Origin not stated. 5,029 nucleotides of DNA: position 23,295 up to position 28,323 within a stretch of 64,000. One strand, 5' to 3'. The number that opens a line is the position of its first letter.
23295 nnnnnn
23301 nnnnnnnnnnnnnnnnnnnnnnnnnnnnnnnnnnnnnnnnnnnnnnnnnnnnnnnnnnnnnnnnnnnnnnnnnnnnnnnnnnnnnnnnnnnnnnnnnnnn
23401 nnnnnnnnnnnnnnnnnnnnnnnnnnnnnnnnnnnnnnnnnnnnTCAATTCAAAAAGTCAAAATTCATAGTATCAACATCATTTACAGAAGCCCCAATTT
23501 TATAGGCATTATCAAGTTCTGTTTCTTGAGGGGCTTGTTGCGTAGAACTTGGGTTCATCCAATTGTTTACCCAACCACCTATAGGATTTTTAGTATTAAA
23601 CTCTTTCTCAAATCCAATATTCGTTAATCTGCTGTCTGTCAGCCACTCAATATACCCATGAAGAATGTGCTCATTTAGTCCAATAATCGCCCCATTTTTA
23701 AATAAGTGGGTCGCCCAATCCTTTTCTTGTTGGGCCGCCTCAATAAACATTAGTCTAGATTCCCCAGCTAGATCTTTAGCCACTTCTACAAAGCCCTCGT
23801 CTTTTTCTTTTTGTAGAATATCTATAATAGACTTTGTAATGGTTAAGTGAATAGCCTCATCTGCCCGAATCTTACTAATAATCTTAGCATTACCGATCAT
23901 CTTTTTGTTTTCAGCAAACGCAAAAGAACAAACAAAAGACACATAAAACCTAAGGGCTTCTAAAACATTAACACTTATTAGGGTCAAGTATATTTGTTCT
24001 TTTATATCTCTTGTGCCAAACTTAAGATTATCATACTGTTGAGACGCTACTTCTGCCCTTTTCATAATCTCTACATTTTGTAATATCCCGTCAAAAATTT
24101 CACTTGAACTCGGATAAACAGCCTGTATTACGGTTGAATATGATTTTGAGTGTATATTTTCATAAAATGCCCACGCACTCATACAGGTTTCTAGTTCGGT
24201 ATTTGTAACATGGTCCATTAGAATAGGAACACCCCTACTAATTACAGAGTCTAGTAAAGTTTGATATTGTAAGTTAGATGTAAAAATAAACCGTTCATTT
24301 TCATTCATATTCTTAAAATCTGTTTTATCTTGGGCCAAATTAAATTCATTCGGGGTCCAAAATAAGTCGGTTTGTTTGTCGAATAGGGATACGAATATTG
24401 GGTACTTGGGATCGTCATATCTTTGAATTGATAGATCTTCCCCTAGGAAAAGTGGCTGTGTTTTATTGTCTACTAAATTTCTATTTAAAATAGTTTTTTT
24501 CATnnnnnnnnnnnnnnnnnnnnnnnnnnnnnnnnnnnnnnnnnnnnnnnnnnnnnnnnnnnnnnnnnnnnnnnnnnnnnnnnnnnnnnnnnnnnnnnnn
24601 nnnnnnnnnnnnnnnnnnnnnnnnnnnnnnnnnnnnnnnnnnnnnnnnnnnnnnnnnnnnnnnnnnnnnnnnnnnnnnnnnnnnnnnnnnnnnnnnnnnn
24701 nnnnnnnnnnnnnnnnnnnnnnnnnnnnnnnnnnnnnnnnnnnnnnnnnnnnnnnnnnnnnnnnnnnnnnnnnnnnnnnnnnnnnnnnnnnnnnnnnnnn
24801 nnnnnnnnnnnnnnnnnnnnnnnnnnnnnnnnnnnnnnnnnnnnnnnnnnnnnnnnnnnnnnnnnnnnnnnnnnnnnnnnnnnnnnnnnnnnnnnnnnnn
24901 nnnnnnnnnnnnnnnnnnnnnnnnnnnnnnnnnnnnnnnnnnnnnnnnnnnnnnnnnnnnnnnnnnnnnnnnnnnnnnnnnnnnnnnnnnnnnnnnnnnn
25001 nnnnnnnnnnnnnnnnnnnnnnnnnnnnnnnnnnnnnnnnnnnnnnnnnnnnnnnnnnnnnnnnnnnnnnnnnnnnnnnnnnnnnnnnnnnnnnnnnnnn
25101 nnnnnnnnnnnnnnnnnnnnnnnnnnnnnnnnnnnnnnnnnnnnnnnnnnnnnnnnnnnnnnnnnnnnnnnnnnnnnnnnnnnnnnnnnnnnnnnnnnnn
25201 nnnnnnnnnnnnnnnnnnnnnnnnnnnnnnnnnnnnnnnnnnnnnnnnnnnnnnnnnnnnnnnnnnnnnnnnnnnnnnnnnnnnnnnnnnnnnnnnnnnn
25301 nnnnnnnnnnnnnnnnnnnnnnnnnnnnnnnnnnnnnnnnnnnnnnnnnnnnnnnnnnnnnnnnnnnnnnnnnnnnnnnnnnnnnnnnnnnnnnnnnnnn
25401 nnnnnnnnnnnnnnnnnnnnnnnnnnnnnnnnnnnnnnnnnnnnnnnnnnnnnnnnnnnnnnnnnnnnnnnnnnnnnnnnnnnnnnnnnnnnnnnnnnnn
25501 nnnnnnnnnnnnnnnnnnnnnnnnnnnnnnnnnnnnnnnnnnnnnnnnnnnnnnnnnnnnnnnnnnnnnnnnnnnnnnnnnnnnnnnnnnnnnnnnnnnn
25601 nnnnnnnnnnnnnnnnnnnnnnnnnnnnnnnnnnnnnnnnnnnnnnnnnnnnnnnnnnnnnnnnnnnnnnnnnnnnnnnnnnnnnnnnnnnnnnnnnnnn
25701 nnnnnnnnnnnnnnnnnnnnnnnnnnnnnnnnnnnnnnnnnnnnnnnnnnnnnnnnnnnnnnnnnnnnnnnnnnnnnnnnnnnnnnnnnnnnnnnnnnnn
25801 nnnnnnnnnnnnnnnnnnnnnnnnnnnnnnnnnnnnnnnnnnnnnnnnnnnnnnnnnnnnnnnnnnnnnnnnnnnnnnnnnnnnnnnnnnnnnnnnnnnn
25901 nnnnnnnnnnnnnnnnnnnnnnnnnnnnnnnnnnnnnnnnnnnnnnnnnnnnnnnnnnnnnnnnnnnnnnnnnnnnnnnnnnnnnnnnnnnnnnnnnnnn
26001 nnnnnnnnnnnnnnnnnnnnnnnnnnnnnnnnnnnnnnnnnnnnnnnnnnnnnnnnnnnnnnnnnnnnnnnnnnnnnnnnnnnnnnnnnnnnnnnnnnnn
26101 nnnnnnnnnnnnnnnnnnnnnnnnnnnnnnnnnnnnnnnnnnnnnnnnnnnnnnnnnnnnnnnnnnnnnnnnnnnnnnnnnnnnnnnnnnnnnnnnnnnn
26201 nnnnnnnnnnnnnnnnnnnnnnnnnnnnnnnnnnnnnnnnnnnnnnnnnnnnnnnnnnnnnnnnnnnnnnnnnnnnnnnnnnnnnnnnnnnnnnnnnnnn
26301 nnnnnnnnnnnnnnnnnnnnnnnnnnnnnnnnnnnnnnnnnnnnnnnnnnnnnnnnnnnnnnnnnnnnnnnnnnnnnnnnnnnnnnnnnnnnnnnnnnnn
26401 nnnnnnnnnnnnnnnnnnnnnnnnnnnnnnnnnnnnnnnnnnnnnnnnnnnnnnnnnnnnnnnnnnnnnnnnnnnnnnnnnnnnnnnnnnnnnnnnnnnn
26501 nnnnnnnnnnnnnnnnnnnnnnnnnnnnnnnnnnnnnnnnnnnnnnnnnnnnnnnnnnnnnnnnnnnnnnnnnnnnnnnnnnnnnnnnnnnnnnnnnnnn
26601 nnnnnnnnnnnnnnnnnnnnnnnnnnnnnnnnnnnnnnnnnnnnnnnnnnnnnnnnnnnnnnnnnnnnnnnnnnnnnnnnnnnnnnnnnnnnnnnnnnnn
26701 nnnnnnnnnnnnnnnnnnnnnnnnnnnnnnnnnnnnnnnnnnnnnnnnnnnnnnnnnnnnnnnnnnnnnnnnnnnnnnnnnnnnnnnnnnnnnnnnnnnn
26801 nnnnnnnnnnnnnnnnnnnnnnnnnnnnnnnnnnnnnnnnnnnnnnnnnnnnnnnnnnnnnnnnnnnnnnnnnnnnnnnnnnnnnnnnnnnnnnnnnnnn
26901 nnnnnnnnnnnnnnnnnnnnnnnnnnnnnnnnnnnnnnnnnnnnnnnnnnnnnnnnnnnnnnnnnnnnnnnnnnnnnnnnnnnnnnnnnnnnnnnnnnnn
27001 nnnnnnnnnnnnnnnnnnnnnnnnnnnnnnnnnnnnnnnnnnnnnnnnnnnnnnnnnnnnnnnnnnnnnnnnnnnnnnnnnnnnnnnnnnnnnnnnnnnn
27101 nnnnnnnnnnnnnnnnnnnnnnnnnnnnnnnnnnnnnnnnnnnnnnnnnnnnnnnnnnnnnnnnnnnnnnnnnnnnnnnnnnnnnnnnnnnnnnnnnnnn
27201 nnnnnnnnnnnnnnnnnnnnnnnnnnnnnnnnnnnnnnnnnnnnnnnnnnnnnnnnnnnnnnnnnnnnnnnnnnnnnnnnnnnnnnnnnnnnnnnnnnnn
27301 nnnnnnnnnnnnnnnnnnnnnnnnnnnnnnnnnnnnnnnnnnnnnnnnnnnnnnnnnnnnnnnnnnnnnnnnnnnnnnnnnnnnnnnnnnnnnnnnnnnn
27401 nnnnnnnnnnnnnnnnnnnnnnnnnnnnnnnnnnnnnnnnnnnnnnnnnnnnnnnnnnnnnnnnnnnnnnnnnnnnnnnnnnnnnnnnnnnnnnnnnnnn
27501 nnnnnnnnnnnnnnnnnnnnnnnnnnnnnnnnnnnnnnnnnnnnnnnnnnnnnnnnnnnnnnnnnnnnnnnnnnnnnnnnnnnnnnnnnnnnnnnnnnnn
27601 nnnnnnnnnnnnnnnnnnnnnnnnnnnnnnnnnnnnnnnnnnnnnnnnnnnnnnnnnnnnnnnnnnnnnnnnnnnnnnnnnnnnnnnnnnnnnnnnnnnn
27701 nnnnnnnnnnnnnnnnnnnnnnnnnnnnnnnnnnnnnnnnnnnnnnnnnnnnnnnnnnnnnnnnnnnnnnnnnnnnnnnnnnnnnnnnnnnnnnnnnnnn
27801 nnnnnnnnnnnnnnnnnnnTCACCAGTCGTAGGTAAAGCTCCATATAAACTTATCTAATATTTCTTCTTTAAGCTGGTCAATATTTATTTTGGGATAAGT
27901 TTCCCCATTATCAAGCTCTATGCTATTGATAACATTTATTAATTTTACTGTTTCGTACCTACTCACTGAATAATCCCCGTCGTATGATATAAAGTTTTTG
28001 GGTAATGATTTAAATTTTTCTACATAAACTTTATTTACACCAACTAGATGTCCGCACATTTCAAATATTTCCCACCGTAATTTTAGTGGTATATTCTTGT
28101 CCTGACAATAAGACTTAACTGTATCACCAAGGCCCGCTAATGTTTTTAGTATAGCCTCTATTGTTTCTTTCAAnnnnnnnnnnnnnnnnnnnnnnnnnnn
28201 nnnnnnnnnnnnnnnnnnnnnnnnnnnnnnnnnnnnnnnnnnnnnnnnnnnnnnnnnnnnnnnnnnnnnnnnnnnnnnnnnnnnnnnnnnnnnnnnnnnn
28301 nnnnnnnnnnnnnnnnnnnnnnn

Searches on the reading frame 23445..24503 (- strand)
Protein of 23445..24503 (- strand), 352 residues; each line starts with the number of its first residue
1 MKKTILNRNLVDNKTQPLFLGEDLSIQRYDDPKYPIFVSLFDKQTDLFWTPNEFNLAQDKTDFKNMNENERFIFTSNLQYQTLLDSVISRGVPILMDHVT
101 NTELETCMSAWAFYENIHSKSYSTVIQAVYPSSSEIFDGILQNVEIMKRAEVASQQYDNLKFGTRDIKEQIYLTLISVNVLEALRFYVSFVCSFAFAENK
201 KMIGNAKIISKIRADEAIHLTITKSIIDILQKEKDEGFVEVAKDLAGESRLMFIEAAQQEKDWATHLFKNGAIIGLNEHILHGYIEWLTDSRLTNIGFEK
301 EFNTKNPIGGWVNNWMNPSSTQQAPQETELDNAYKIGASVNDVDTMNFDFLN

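Call 13: find_related_loci(query=window:23445-24503:-, collection=viral_contigs, flank=6000)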
Query window:23445-24503:- (352 aa) in viral_contigs; peptide patterns used: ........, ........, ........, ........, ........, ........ (x = any residue, [..] = any of these).
160 stretches matched a pattern; 157 encode a relative of the query (tblastn E <= 1e-3); the best 80 are kept; 80 distinct loci.
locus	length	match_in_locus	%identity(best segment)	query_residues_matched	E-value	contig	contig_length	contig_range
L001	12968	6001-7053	80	1-351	0e+0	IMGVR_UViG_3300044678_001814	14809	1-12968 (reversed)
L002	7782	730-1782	81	1-351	0e+0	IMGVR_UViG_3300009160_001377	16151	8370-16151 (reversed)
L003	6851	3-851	82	69-351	5e-160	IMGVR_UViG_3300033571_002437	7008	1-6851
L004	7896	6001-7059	57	3-348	1e-133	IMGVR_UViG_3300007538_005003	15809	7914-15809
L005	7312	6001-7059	57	3-348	6e-133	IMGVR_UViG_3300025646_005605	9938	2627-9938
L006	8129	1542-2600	57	3-348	6e-133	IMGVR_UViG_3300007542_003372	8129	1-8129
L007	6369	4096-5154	57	3-348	4e-133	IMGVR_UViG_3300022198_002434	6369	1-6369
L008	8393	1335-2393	56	3-348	1e-132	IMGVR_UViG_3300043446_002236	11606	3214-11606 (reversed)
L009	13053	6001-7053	57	3-348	4e-132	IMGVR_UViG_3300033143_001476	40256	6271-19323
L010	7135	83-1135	57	3-348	4e-132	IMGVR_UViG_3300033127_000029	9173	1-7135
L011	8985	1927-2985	56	3-348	6e-132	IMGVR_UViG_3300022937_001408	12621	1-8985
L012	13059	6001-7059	56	3-348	6e-132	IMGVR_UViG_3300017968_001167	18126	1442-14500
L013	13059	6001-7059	56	3-348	6e-132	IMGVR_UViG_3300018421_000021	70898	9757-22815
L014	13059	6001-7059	56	3-348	6e-132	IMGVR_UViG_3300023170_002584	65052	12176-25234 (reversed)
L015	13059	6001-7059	56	3-348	6e-132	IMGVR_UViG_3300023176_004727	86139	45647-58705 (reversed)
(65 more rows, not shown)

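Call 26: find_encoding_contigs(protein=window:23445-24503:-, flank=6000, max_places=10)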
Protein window:23445-24503:- (352 aa): 18 contigs read that carry it; 7 places shown.
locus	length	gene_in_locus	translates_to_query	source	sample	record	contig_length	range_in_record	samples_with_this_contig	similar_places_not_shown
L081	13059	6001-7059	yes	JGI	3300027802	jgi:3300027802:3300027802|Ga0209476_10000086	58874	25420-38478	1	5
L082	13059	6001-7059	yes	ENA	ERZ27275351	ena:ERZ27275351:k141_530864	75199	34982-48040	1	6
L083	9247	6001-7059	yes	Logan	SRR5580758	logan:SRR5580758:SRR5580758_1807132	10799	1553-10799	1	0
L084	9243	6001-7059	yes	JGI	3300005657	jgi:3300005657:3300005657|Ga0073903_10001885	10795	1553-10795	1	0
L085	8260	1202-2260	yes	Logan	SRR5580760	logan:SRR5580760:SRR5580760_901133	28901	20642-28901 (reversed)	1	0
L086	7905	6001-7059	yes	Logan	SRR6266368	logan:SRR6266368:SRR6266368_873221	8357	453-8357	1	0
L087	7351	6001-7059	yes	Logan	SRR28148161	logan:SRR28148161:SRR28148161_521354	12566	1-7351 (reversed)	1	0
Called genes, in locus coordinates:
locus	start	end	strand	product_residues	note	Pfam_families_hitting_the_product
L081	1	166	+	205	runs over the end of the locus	PF00089:Trypsin (weak), PF13365:Trypsin_2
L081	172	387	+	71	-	-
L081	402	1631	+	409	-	PF20720:nSTAND3 (faint), PF13401:AAA_22 (faint), PF05673:DUF815 (weak), PF13191:AAA_16 (weak), PF00004:AAA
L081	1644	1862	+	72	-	-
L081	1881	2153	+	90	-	-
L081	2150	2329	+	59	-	-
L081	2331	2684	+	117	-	PF22885:DUF7020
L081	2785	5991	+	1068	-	PF03477:ATP-cone, PF00317:Ribonuc_red_lgN, PF02867:Ribonuc_red_lgC, PF14528:LAGLIDADG_3, PF02867:Ribonuc_red_lgC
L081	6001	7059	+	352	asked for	PF00268:Ribonuc_red_sm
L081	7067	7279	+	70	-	-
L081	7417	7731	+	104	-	-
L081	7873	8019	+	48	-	-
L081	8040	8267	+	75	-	-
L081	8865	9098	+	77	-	-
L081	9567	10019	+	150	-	-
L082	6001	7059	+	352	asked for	PF00268:Ribonuc_red_sm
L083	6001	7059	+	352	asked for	PF00268:Ribonuc_red_sm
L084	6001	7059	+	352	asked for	PF00268:Ribonuc_red_sm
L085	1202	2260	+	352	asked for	PF00268:Ribonuc_red_sm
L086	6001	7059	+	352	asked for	PF00268:Ribonuc_red_sm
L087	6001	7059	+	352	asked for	PF00268:Ribonuc_red_sm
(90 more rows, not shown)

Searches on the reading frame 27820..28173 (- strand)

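Call 56: search_protein_families(library=phrogs, max_evalue=0.01, proteins=[window:27820-28173:-])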
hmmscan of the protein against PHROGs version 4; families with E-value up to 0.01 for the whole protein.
window:27820-28173:- (117 aa): 1 family
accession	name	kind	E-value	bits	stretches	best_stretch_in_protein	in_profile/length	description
phrog_7819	-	tail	0.00068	20.3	0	17-83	26-101/157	tail length tape measure protein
